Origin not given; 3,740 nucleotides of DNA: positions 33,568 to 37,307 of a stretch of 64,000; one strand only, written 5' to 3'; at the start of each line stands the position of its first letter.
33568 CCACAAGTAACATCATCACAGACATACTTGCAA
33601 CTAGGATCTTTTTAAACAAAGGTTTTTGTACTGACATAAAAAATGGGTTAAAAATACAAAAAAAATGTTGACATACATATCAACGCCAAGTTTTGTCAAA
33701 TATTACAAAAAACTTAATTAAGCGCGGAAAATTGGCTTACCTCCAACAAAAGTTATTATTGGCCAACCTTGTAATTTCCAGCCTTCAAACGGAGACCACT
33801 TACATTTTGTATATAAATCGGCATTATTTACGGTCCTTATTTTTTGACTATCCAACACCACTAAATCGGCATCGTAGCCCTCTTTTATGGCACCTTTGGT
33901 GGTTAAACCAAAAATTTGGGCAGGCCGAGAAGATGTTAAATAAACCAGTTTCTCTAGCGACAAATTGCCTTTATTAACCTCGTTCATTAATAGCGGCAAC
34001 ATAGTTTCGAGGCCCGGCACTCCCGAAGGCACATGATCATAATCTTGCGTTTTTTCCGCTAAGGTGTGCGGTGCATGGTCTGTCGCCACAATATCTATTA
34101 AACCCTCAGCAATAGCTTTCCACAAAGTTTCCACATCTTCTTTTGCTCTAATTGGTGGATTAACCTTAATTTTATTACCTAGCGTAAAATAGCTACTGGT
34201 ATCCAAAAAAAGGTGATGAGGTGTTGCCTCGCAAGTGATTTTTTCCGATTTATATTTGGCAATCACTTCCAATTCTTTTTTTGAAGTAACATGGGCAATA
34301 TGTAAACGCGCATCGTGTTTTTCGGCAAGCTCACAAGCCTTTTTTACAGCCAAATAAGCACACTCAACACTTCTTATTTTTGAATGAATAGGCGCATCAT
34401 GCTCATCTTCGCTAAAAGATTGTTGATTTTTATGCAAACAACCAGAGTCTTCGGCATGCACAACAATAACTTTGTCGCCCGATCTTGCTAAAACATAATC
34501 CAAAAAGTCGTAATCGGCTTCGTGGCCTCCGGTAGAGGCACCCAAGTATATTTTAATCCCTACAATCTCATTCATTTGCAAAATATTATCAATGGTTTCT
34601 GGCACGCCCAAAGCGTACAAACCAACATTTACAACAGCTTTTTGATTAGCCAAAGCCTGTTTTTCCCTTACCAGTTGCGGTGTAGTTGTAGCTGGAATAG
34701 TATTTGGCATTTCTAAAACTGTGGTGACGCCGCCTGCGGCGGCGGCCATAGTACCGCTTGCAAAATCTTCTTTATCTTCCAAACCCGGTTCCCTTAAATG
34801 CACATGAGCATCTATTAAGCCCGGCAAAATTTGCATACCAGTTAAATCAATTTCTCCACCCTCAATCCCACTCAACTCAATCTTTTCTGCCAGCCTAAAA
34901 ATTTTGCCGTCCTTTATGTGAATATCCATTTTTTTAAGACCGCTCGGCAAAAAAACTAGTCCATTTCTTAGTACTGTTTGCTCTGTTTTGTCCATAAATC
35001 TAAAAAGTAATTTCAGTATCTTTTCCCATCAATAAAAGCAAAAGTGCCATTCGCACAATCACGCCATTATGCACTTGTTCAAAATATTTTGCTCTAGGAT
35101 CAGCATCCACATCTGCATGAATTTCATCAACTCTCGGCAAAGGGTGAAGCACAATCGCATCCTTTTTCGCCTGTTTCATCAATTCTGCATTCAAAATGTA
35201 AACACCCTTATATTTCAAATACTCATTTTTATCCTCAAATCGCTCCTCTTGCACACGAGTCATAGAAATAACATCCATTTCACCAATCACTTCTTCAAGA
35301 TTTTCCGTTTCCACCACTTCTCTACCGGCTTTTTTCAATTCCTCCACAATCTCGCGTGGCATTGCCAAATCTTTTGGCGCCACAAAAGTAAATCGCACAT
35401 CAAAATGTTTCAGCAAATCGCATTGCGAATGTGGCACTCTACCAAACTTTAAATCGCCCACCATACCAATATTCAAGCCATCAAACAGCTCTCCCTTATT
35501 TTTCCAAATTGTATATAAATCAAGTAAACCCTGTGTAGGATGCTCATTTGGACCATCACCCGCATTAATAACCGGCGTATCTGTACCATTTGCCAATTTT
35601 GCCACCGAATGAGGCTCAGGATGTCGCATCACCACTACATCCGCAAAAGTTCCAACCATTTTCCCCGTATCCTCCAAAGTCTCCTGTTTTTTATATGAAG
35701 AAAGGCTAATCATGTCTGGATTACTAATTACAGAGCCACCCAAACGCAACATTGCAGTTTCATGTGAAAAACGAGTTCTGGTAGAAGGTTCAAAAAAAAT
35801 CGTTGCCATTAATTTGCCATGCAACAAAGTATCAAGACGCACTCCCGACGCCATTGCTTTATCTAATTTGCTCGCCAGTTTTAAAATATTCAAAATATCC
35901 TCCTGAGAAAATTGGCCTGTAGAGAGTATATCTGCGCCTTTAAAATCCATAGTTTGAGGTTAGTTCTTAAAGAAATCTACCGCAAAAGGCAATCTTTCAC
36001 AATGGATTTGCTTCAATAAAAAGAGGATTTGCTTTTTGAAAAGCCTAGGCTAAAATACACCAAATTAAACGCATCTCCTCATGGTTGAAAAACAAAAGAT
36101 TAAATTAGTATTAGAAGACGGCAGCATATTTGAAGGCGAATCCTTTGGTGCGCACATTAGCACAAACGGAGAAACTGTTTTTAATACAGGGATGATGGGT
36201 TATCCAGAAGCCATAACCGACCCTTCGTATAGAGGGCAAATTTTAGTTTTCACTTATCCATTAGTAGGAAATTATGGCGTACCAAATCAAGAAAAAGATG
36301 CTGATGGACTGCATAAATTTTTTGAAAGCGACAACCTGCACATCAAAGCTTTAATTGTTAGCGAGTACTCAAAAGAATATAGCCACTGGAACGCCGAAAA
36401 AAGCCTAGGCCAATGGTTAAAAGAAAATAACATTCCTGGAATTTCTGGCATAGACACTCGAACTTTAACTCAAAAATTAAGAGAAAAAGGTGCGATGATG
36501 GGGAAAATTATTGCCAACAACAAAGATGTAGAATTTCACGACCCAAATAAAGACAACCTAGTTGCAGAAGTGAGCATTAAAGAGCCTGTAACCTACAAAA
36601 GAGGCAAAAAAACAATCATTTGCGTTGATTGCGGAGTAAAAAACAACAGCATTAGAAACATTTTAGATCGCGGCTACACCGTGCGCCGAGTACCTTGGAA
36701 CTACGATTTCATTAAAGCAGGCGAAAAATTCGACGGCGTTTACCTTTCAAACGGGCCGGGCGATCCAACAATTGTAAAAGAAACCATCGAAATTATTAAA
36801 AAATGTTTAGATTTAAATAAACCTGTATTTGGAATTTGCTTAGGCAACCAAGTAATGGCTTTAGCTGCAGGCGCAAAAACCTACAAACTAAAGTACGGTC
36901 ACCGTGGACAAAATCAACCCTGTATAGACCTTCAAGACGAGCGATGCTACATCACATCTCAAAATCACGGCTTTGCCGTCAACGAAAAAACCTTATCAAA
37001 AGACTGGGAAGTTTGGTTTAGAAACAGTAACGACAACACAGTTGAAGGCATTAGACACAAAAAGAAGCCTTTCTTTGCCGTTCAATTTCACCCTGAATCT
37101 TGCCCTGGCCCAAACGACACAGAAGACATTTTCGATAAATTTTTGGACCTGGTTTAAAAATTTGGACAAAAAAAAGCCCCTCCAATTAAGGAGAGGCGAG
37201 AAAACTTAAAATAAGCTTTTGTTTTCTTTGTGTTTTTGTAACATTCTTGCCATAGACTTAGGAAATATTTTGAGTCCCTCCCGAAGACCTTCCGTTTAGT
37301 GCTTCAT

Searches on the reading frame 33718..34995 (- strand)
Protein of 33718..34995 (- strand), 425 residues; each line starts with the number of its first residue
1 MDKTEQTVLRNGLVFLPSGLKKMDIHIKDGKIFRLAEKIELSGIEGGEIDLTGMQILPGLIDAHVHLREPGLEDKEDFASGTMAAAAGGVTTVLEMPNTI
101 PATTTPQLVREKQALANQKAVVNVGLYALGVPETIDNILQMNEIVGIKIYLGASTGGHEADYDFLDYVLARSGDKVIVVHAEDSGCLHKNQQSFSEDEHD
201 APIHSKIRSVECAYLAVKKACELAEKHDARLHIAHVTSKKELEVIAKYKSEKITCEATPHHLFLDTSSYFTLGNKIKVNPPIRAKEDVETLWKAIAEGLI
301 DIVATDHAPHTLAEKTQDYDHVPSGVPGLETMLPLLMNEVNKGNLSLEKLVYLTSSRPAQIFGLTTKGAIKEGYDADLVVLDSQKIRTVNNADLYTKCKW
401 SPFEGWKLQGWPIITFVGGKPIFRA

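Call 9: search_protein_families(library=pfam, proteins=[window:33718-34995:-], max_evalue=0.001)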
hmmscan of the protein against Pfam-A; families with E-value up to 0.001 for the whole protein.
window:33718-34995:- (425 aa): 2 families
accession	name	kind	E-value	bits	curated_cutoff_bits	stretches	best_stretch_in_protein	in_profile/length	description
PF01979.26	Amidohydro_1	-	5.2e-29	102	25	1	56-421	2-344/345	Amidohydrolase family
PF07969.17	Amidohydro_3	-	1.4e-15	58.2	29.7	1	344-421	406-470/472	Amidohydrolase family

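Call 14: find_related_loci(query=window:33718-34995:-, collection=genome_contigs, flank=10000)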
Query window:33718-34995:- (425 aa) in genome_contigs; peptide patterns used: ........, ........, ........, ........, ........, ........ (x = any residue, [..] = any of these).
94 stretches matched a pattern; 4 encode a relative of the query (tblastn E <= 1e-3); 4 distinct loci.
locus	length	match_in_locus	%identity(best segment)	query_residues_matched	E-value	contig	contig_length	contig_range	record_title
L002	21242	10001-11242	40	12-423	9e-89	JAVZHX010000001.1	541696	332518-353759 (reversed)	MAG: Candidatus Micrarchaeia archaeon isolate DRTY-6_201901_bins_19 DRTY-6_201901_bins_19_scaffold_1, whole genome shotg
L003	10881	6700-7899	40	43-423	2e-86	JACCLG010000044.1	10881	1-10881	MAG: Candidatus Micrarchaeota archaeon isolate Sv174 k141_6330585, whole genome shotgun sequence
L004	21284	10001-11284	30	8-412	3e-46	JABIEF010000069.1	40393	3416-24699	MAG: Rhodobiaceae bacterium isolate SI048_bin91 k141_1553950, whole genome shotgun sequence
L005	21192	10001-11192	43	21-420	1e-12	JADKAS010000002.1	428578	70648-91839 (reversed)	MAG: Saprospiraceae bacterium isolate Mari_18-Q3-R65-66_BATAC.305 tig00002580-10-4276720, whole genome shotgun sequence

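Call 32: find_related_loci(query=window:33718-34995:-, collection=metagenome_contigs, flank=10000)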
Query window:33718-34995:- (425 aa) in metagenome_contigs; peptide patterns used: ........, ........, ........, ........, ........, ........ (x = any residue, [..] = any of these).
133 stretches matched a pattern; 4 encode a relative of the query (tblastn E <= 1e-3); 4 distinct loci.
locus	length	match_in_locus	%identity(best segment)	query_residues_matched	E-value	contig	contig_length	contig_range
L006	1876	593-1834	40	12-423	3e-94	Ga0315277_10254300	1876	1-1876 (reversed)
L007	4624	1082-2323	39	12-423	1e-88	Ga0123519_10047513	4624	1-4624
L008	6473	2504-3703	40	43-423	1e-86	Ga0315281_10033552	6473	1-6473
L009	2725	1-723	31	143-423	3e-34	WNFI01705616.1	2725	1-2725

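Call 41: find_homologous_proteins(query=window:33718-34995:-, max_evalue=1e-30)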
Query window:33718-34995:- (425 aa): 7967 proteins with E <= 1e-30 among 8000 candidates; the best 120 are listed.
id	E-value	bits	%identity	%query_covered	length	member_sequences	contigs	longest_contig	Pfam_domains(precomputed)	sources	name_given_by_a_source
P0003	1.0e-279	945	98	100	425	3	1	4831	PF07969.18,PF12890.14,PF01979.27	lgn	-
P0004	5.1e-193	660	68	98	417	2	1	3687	PF07969.18,PF12890.14,PF01979.27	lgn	-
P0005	5.3e-158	544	57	98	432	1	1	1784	PF07969.18,PF12890.14,PF01979.27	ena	-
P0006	8.2e-142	491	52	99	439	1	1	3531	PF07969.18,PF12890.14,PF01979.27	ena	-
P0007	7.6e-137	475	52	99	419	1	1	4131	PF07969.18,PF12890.14,PF01979.27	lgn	-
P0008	1.1e-135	471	52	97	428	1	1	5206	PF07969.18,PF12890.14,PF01979.27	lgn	-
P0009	4.2e-128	446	51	98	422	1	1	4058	PF07969.18,PF12890.14,PF01979.27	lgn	-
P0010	1.6e-124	434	50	97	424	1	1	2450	PF07969.18,PF12890.14,PF01979.27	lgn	-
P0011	1.3e-123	431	49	97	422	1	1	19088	PF07969.18,PF12890.14,PF01979.27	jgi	jgi:dihydroorotase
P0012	5.1e-123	429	50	98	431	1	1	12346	PF07969.18,PF12890.14,PF01979.27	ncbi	-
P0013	3.1e-121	423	49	97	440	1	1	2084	PF07969.18,PF12890.14,PF01979.27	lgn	-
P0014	4.5e-120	419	47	98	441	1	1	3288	PF07969.18,PF12890.14,PF01979.27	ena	-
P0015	5.4e-120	419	46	99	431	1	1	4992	PF07969.18,PF12890.14,PF01979.27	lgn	-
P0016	6.3e-120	419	48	97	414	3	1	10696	PF07969.18,PF12890.14,PF01979.27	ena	-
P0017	1.8e-119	418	47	99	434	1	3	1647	PF07969.18,PF12890.14,PF01979.27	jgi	jgi:dihydroorotase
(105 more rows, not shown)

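Call 42: find_encoding_contigs(protein=P0003, flank=10000)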
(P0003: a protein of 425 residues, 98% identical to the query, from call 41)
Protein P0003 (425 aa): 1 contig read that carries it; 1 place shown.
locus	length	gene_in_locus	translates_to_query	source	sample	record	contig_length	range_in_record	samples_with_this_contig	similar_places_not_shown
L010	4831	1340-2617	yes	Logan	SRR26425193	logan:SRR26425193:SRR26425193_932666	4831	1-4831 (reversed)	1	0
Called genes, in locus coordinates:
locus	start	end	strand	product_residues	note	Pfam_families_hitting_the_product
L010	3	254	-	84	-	?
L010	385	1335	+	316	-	PF02729:OTCace_N, PF00185:OTCace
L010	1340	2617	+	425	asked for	PF12890:DHOase, PF01979:Amidohydro_1, PF07969:Amidohydro_3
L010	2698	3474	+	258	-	-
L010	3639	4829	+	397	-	?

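Call 43: find_encoding_contigs(protein=P0004, flank=10000)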
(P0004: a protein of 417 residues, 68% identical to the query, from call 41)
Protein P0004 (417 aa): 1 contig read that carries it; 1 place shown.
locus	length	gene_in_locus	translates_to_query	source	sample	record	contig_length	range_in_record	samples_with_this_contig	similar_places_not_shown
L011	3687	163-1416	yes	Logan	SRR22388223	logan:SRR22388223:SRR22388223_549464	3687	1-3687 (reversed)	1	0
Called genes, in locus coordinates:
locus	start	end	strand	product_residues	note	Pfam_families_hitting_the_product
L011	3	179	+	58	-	?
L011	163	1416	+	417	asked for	PF12890:DHOase, PF01979:Amidohydro_1, PF07969:Amidohydro_3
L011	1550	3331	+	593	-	-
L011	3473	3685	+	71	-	?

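Call 44: find_encoding_contigs(protein=P0008, flank=10000)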
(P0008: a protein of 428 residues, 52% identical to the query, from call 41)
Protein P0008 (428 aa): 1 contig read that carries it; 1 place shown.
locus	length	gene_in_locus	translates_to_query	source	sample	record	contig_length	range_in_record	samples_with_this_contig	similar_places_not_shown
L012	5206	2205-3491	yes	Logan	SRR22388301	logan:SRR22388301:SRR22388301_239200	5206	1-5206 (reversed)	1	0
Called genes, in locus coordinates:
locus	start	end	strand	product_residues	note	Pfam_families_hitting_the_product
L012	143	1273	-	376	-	PF00988:CPSase_sm_chain, PF00117:GATase, PF07722:Peptidase_C26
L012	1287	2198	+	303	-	PF02729:OTCace_N, PF00185:OTCace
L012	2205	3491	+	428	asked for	PF01979:Amidohydro_1, PF12890:DHOase (weak), PF07969:Amidohydro_3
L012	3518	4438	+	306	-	PF01180:DHO_dh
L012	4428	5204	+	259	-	?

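Call 48: find_encoding_contigs(protein=P0012, flank=10000, max_places=2)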
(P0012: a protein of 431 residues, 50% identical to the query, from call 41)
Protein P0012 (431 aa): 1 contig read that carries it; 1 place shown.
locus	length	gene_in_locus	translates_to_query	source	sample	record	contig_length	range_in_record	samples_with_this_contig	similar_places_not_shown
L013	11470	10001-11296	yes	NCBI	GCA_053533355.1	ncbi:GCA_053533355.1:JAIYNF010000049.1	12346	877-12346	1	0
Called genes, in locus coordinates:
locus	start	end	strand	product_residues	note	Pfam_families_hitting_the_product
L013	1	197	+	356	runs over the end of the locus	?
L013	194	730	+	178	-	PF00293:NUDIX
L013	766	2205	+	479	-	PF14528:LAGLIDADG_3 (weak)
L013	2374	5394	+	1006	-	PF25596:CPSase_L_D1, PF02222:ATP-grasp, PF02786:CPSase_L_D2, PF07478:Dala_Dala_lig_C, PF02787:CPSase_L_D3, PF25596:CPSase_L_D1, PF02222:ATP-grasp, PF02786:CPSase_L_D2, +6 more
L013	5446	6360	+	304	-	PF01180:DHO_dh, PF03060:NMO (weak)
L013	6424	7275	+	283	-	-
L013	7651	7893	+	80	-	-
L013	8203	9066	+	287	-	PF00175:NAD_binding_1 (weak), PF10418:DHODB_Fe-S_bind (weak)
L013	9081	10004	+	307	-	PF02729:OTCace_N, PF00185:OTCace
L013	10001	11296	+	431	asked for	PF01979:Amidohydro_1, PF12890:DHOase, PF07969:Amidohydro_3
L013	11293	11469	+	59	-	?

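Call 49: find_encoding_contigs(protein=P0011, flank=10000, max_places=2)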
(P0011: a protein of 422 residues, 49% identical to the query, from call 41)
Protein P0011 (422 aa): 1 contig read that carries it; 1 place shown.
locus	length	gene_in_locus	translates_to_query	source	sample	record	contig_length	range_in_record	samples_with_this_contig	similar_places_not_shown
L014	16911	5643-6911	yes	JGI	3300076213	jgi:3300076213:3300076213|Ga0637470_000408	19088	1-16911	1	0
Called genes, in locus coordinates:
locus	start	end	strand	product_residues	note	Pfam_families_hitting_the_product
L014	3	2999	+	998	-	?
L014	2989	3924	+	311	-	PF01180:DHO_dh, PF01207:Dus (faint)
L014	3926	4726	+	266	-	PF00175:NAD_binding_1 (weak), PF10418:DHODB_Fe-S_bind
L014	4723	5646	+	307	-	PF02729:OTCace_N, PF00185:OTCace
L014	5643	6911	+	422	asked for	PF01979:Amidohydro_1, PF12890:DHOase, PF07969:Amidohydro_3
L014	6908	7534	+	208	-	PF00156:Pribosyltran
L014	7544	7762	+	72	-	-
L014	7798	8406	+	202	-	PF18306:LDcluster4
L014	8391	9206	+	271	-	PF00215:OMPdecase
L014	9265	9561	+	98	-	-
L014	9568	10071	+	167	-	PF00149:Metallophos, PF12850:Metallophos_2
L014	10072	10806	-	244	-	PF00156:Pribosyltran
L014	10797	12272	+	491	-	PF00709:Adenylsucc_synt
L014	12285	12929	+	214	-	PF02142:MGS (weak), PF01808:AICARFT_IMPCHas (weak)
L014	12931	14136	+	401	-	PF01808:AICARFT_IMPCHas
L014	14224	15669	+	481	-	PF13522:GATase_6, PF13537:GATase_7, PF00156:Pribosyltran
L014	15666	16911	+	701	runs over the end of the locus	PF02844:GARS_N, PF01071:GARS_A, PF02843:GARS_C, PF00551:Formyl_trans_N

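Call 74: find_encoding_contigs(protein=P0007, flank=10000, max_places=2)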
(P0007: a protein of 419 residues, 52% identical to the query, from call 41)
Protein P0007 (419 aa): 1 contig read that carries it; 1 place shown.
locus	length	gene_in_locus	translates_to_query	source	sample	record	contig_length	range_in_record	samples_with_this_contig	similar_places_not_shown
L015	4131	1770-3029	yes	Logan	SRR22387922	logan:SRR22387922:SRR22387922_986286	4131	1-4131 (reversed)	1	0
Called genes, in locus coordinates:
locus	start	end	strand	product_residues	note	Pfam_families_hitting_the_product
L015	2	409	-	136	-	?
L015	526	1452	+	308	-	PF02729:OTCace_N, PF00185:OTCace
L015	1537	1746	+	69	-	PF09413:DUF2007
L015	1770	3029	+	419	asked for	PF01979:Amidohydro_1, PF12890:DHOase, PF07969:Amidohydro_3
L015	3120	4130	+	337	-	?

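Call 75: find_encoding_contigs(protein=P0006, flank=10000, max_places=2)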
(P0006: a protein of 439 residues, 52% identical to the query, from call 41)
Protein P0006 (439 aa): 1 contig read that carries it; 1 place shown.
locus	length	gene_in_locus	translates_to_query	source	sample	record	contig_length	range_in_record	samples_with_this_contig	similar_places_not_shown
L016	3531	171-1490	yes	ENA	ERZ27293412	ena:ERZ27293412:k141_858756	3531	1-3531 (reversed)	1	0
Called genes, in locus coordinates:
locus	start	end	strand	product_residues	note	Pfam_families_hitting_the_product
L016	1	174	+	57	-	?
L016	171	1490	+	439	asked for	PF01979:Amidohydro_1, PF12890:DHOase, PF07969:Amidohydro_3 (weak)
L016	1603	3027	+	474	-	-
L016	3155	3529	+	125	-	?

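Call 76: find_encoding_contigs(protein=P0009, flank=10000, max_places=2)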
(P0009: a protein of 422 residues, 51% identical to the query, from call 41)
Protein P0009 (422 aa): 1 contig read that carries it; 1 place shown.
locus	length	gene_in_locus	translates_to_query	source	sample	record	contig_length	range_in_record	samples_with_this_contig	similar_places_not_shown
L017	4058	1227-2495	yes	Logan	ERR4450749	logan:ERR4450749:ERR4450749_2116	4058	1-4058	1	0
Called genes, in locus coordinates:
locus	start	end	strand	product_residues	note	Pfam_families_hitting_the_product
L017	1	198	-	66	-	?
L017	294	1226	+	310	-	PF02729:OTCace_N, PF00185:OTCace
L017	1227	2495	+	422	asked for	PF01979:Amidohydro_1, PF07969:Amidohydro_3 (faint), PF12890:DHOase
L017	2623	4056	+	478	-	?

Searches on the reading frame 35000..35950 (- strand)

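Call 9: search_protein_families(library=pfam, proteins=[window:35000-35950:-], max_evalue=0.001)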
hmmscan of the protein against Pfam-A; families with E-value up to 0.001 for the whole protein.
window:35000-35950:- (316 aa): 2 families
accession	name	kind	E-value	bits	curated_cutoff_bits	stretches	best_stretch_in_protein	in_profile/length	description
PF02729.26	OTCace_N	-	9.2e-44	149.6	29.9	1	7-149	2-147/148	Aspartate/ornithine carbamoyltransferase, carbamoyl-P binding domain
PF00185.30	OTCace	-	2.2e-34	119.2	29.4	1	157-306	1-156/157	Aspartate/ornithine carbamoyltransferase, Asp/Orn binding domain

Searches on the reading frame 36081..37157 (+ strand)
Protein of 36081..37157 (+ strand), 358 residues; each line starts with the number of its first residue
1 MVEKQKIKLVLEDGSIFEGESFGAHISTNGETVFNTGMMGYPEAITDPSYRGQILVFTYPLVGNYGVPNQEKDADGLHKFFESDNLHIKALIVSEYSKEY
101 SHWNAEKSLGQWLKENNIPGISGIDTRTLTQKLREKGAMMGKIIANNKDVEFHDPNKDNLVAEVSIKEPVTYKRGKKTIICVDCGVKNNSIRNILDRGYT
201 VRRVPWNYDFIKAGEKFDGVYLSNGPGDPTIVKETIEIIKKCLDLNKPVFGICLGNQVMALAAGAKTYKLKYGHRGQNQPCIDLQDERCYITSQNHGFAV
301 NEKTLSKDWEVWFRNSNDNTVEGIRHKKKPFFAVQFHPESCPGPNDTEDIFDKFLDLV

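Call 9: search_protein_families(library=pfam, proteins=[window:36081-37157:+], max_evalue=0.001)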
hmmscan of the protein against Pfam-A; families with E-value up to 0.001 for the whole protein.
window:36081-37157:+ (358 aa): 3 families
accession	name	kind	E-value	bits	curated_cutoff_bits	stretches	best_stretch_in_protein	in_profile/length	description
PF00117.34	GATase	-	1.5e-54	185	22.8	1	181-356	2-189/190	Glutamine amidotransferase class-I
PF00988.28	CPSase_sm_chain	-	7.5e-53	178.1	27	1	9-143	1-126/126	Carbamoyl-phosphate synthase small chain, CPSase domain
PF07722.19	Peptidase_C26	-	3.1e-12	47.2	20.5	1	235-339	94-219/219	Peptidase C26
